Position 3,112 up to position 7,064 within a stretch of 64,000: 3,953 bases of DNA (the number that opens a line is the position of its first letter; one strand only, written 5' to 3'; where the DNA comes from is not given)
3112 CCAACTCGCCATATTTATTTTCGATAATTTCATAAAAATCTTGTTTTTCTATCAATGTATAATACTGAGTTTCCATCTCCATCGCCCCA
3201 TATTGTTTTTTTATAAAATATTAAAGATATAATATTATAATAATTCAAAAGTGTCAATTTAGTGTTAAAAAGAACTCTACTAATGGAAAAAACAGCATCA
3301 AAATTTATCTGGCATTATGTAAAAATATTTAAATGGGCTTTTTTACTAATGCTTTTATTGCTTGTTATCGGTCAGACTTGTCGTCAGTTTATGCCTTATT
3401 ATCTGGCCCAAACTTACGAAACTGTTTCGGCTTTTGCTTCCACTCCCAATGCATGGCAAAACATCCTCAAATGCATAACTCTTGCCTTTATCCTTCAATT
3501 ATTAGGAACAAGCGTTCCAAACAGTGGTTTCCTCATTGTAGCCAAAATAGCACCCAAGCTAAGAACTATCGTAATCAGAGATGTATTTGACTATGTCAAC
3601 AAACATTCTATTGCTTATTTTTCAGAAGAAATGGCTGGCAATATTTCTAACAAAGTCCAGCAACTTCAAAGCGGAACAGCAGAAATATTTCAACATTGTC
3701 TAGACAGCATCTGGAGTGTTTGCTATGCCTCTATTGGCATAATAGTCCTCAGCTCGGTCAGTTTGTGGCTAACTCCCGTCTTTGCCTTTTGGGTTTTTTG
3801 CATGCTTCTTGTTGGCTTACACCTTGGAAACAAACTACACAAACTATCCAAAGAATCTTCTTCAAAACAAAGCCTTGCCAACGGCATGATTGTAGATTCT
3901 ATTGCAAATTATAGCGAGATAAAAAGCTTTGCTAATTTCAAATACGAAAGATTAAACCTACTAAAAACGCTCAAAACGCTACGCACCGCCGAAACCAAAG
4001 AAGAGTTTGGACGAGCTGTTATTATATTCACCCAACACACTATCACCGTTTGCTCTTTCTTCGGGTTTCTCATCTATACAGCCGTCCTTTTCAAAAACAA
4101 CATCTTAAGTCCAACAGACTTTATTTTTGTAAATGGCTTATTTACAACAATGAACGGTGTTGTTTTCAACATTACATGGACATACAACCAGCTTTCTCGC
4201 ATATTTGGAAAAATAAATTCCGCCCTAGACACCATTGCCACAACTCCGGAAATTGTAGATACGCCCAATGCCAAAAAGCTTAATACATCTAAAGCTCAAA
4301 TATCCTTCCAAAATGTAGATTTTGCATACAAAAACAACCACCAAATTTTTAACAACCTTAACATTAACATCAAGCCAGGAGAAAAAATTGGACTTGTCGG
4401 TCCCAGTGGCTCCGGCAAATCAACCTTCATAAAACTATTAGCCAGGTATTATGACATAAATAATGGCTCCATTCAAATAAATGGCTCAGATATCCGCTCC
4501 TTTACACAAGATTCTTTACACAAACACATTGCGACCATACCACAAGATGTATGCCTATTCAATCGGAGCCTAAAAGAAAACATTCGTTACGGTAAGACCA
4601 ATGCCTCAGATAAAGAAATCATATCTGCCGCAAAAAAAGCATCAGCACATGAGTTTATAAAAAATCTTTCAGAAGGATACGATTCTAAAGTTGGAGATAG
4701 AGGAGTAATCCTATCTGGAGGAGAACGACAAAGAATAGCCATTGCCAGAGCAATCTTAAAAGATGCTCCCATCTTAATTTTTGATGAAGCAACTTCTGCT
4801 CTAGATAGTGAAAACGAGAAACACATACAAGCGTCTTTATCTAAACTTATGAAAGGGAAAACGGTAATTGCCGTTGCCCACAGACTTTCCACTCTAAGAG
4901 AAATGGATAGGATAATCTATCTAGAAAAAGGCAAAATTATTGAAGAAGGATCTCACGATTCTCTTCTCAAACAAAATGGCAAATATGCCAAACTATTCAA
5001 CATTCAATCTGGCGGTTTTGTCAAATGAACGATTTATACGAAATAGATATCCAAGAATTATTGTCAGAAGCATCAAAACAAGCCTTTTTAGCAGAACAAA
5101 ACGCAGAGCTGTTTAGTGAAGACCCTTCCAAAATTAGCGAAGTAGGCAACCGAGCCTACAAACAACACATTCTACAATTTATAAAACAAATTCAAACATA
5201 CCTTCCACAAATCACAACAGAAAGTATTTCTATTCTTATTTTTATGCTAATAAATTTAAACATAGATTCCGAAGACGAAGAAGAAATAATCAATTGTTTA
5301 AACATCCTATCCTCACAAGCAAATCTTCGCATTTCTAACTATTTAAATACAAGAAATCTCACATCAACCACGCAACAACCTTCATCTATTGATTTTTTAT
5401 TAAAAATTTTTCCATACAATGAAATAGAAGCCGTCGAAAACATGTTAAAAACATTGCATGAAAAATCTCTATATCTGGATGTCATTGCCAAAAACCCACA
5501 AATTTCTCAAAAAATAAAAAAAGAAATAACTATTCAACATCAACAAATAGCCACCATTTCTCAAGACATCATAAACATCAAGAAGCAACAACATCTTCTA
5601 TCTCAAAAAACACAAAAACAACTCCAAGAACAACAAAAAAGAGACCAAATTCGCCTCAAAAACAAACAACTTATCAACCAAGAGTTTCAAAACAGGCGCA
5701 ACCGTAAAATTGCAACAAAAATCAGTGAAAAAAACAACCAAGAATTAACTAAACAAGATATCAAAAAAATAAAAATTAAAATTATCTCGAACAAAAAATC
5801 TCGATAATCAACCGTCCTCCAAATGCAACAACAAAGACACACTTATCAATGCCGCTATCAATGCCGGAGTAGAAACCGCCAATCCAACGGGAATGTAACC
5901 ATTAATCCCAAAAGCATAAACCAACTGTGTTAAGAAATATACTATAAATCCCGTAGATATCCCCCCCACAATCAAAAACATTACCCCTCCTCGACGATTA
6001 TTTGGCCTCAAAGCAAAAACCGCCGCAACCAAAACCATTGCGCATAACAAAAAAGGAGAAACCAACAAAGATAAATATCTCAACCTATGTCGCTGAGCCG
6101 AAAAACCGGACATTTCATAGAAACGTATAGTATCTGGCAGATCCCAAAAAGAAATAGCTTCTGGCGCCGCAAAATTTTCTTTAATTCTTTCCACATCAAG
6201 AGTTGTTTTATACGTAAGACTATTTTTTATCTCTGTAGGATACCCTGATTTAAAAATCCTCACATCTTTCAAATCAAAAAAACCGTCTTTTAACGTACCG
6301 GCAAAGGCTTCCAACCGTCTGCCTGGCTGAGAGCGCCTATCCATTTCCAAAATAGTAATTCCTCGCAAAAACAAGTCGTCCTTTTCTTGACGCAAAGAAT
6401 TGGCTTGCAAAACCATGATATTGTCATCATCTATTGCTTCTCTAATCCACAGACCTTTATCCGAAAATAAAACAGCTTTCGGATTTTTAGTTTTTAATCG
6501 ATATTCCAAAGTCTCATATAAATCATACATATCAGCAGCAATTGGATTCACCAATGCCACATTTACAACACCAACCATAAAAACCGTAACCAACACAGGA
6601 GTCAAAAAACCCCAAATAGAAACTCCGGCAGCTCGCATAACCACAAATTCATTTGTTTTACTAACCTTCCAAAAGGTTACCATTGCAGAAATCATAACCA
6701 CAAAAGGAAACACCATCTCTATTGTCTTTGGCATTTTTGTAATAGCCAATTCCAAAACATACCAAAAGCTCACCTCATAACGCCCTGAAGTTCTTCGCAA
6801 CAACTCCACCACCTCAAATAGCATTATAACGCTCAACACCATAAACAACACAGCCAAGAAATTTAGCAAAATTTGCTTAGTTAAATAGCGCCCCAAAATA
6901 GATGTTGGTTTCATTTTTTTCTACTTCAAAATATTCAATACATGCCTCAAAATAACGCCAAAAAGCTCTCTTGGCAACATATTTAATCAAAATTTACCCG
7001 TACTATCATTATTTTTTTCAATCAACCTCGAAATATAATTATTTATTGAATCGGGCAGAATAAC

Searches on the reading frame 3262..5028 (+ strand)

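Call 35: search_protein_families(library=ncbifam, max_evalue=1e-15, proteins=[window:3262-5028:+])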
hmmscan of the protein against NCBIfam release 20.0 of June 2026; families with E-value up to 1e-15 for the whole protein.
window:3262-5028:+ (588 aa): 151 families (the best 25 are shown)
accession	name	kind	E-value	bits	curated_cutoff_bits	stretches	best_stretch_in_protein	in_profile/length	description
TIGR02204.1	MsbA_rel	hypoth_equivalog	5.2e-112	375.4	780.4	1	14-582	7-575/576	ABC transporter, permease/ATP-binding protein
TIGR02203.1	MsbA_lipidA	equivalog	7.1e-108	361.5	602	1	16-583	5-570/572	lipid A export permease/ATP-binding protein MsbA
NF010178.0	PRK13657.1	equivalog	1.7e-106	357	733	1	95-582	82-570/588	glucan ABC transporter ATP-binding protein/ permease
NF045513.1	HepA_fam_ABC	equivalog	1e-104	351.2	725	1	63-582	89-609/610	heterocyst formation ABC transporter subunit HepA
NF052233.1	CphA_assoc_ABC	equivalog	9.7e-99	331.7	880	1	17-583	176-744/766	cyanophycin metabolism-associated ABC transporter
TIGR00958.1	3a01208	subfamily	4.3e-97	326.1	874.6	1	25-578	161-710/711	antigen peptide transporter 2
TIGR01846.1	type_I_sec_HlyB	subfamily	5.6e-95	319.1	725.55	1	109-584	219-694/694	type I secretion system permease/ATPase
NF008381.0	PRK11176.1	equivalog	8.3e-89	298.5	867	1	14-583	14-580/582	lipid A ABC transporter ATP-binding protein/permease MsbA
TIGR01192.1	chvA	subfamily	1.3e-88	298.1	585.4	1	209-580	197-568/585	glucan export ABC transporter ATP-binding protein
TIGR03375.1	type_I_sec_LssB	subfamily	2.8e-84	283.7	693.1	1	102-573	222-693/696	type I secretion system permease/ATPase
NF008364.0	PRK11160.1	equivalog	1.7e-78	264.7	630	1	159-579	147-572/575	heme ABC transporter ATP-binding protein/permease CydC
TIGR03796.1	NHLM_micro_ABC1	equivalog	3.9e-78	263.4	853.3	1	48-579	176-709/710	NHLP family bacteriocin export ABC transporter peptidase/permease/ATPase subunit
TIGR02857.1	CydD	equivalog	1.9e-70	238.3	435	1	331-554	306-529/529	thiol reductant ABC exporter subunit CydD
NF008055.0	PRK10789.1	equivalog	4.1e-70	236.8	845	1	17-582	9-571/590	SmdA family multidrug ABC transporter permease/ATP-binding protein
TIGR03797.1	NHLM_micro_ABC2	equivalog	1.9e-69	234.9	709.4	1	21-582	132-685/686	NHLP bacteriocin export ABC transporter permease/ATPase subunit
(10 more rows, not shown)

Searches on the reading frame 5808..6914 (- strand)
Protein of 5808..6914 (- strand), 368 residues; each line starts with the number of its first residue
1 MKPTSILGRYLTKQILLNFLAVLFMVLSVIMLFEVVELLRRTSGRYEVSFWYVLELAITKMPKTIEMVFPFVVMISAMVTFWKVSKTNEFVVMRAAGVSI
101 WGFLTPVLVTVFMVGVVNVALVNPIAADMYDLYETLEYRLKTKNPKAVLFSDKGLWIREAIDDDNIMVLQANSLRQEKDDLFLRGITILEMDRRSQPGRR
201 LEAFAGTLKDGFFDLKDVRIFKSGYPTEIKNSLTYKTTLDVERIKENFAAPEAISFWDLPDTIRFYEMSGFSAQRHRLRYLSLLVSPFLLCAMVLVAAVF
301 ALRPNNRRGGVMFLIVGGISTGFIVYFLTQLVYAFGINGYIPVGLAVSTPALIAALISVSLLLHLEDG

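Call 59: search_protein_families(library=ncbifam, max_evalue=1e-30, proteins=[window:5808-6914:-])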
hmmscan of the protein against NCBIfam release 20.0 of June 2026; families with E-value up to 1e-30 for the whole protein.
window:5808-6914:- (368 aa): 1 family
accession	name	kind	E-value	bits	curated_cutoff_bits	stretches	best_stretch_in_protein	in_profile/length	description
TIGR04408.1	LptG_lptG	equivalog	3.2e-74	249.7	240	1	6-364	1-350/351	LPS export ABC transporter permease LptG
